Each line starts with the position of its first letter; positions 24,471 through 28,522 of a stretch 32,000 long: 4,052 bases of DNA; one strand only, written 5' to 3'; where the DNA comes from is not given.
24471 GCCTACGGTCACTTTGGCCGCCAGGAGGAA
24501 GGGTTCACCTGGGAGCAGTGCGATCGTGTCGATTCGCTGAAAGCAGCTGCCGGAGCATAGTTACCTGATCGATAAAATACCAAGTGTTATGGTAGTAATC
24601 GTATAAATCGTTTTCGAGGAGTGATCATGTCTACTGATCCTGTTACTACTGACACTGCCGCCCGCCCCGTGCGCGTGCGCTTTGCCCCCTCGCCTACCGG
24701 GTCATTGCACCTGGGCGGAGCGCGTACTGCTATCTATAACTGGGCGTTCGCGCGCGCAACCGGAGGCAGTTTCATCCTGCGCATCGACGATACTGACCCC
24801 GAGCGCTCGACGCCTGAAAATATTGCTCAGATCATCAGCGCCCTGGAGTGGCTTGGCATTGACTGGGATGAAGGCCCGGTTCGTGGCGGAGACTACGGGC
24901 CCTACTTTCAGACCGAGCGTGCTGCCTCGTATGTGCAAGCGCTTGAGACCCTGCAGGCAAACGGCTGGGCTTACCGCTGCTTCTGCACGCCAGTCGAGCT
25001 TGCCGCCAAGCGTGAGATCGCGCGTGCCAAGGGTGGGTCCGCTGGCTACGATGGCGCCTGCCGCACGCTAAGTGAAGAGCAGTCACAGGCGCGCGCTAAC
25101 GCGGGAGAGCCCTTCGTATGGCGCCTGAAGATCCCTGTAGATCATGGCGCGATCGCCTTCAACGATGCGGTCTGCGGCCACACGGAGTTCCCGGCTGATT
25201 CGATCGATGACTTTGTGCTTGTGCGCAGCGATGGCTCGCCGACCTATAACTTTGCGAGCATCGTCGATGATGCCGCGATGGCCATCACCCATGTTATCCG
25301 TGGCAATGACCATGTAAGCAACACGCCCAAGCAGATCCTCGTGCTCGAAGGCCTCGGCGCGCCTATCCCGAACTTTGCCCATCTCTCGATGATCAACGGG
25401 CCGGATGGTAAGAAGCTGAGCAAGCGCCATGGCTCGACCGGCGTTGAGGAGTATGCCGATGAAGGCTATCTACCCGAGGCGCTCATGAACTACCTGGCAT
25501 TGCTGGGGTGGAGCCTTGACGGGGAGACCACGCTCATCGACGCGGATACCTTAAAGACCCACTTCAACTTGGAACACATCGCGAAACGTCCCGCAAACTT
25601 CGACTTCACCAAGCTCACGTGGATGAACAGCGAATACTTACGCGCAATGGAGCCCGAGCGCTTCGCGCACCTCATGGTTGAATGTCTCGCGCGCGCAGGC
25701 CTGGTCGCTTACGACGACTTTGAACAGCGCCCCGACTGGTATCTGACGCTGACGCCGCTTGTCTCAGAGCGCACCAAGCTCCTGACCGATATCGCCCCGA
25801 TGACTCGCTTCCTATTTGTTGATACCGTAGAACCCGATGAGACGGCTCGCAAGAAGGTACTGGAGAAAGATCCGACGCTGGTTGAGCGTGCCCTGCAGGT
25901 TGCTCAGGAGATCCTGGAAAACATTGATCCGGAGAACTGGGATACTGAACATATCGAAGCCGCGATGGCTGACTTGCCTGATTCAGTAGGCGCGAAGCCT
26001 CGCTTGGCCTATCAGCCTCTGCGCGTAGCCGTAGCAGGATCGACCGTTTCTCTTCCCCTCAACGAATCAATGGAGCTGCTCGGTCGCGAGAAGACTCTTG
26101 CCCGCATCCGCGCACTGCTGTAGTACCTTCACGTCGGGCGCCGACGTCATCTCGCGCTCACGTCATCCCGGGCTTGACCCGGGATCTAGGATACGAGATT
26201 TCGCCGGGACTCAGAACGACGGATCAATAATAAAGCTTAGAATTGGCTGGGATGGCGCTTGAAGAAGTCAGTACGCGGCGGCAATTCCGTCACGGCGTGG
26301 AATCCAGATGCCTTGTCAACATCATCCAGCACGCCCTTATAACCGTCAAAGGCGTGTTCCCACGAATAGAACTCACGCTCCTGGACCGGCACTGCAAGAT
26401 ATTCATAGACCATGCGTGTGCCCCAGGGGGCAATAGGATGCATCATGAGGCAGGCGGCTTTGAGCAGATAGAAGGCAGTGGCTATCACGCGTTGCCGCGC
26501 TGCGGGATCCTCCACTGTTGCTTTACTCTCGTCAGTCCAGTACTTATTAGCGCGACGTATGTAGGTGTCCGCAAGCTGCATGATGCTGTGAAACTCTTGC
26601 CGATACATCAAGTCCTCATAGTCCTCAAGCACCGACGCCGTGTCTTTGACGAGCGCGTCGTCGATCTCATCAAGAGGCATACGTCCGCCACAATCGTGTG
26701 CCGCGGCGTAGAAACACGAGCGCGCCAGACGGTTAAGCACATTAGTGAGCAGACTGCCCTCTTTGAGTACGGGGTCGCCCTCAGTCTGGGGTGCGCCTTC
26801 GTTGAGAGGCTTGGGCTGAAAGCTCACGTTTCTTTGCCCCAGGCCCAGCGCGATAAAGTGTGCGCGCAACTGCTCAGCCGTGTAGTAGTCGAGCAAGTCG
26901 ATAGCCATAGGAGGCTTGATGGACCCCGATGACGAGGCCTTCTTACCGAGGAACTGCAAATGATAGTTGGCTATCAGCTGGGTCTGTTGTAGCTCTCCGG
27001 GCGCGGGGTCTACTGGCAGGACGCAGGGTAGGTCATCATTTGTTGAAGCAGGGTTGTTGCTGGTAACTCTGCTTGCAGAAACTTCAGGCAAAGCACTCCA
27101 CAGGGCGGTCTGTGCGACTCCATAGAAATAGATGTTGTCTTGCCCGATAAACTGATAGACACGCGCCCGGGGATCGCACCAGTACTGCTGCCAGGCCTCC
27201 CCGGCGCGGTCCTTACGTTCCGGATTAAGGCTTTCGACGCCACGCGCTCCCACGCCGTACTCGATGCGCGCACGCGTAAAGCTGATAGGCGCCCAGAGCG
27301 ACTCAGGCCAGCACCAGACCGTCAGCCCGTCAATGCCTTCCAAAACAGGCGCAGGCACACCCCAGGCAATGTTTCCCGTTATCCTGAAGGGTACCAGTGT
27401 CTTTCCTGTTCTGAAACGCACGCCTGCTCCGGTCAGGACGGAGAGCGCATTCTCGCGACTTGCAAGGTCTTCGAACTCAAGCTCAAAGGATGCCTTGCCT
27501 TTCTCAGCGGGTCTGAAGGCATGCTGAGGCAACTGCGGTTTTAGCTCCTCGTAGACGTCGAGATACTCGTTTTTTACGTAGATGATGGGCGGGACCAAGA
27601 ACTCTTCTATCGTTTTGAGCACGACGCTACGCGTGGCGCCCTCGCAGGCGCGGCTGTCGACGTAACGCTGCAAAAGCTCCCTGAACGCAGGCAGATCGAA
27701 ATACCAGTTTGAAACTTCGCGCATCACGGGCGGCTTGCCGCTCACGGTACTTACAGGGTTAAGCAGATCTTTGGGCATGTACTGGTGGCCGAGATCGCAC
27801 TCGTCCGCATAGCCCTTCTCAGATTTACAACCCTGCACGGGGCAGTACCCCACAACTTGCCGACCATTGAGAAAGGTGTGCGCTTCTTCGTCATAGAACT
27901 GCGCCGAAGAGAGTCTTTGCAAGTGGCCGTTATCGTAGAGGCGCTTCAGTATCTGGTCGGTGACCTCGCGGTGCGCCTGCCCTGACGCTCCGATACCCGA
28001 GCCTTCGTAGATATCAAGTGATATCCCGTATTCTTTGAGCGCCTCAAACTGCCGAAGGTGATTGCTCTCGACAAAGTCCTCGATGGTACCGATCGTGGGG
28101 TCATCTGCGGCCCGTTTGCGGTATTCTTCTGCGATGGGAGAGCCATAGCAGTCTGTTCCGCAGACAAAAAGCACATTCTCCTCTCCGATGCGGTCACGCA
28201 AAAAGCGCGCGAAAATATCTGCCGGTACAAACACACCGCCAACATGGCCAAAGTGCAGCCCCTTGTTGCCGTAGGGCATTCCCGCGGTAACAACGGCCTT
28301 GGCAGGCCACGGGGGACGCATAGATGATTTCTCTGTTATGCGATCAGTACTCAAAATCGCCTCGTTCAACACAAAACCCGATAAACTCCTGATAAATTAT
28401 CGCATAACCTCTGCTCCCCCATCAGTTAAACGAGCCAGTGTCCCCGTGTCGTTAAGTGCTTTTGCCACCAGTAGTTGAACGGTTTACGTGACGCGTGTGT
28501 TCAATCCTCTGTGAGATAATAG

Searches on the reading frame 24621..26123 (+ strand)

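Call 8: search_protein_families(library=pfam, proteins=[window:24621-26123:+], max_evalue=0.001)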
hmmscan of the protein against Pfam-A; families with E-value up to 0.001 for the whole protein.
window:24621-26123:+ (500 aa): 2 families
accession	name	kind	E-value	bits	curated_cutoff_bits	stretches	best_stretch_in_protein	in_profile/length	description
PF00749.27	tRNA-synt_1c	-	8.8e-99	330.8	23.4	1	17-334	2-314/314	tRNA synthetases class I (E and Q), catalytic domain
PF19269.4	Anticodon_2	-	3.7e-28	99.1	23.6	1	368-499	10-140/141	Anticodon binding domain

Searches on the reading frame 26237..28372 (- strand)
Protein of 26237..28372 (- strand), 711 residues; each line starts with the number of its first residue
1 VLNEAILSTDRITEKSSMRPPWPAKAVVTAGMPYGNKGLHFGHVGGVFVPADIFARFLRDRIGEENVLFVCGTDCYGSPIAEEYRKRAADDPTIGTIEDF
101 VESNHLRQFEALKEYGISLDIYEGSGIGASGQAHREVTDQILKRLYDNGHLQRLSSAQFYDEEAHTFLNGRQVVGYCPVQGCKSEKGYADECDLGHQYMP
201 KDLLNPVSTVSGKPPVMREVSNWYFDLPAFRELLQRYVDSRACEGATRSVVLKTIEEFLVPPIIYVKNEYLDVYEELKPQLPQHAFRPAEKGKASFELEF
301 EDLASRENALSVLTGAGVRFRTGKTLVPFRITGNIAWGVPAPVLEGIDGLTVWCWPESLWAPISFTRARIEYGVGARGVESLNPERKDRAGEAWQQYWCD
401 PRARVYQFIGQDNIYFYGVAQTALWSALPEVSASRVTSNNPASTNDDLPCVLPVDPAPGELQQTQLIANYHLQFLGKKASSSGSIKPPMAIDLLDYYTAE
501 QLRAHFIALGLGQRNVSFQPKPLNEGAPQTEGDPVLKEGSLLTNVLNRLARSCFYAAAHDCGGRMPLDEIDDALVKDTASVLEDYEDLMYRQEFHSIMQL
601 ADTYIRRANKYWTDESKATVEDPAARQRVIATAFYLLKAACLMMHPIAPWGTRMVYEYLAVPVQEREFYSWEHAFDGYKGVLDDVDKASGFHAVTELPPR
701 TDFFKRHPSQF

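Call 8: search_protein_families(library=pfam, proteins=[window:26237-28372:-], max_evalue=0.001)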
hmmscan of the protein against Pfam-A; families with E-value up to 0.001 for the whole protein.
window:26237-28372:- (711 aa): 3 families
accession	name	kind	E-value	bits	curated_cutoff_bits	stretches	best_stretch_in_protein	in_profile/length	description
PF09334.17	tRNA-synt_1g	-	2e-58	198.5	20.1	2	27-258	2-221/391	tRNA synthetases class I (M)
PF08264.19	Anticodon_1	-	9.2e-05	22.8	25.1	1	578-657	12-88/148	Anticodon-binding domain of tRNA ligase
PF00133.28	tRNA-synt_1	-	0.0003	20.1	22.7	1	27-226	26-195/414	tRNA synthetases class I (I, L, M and V)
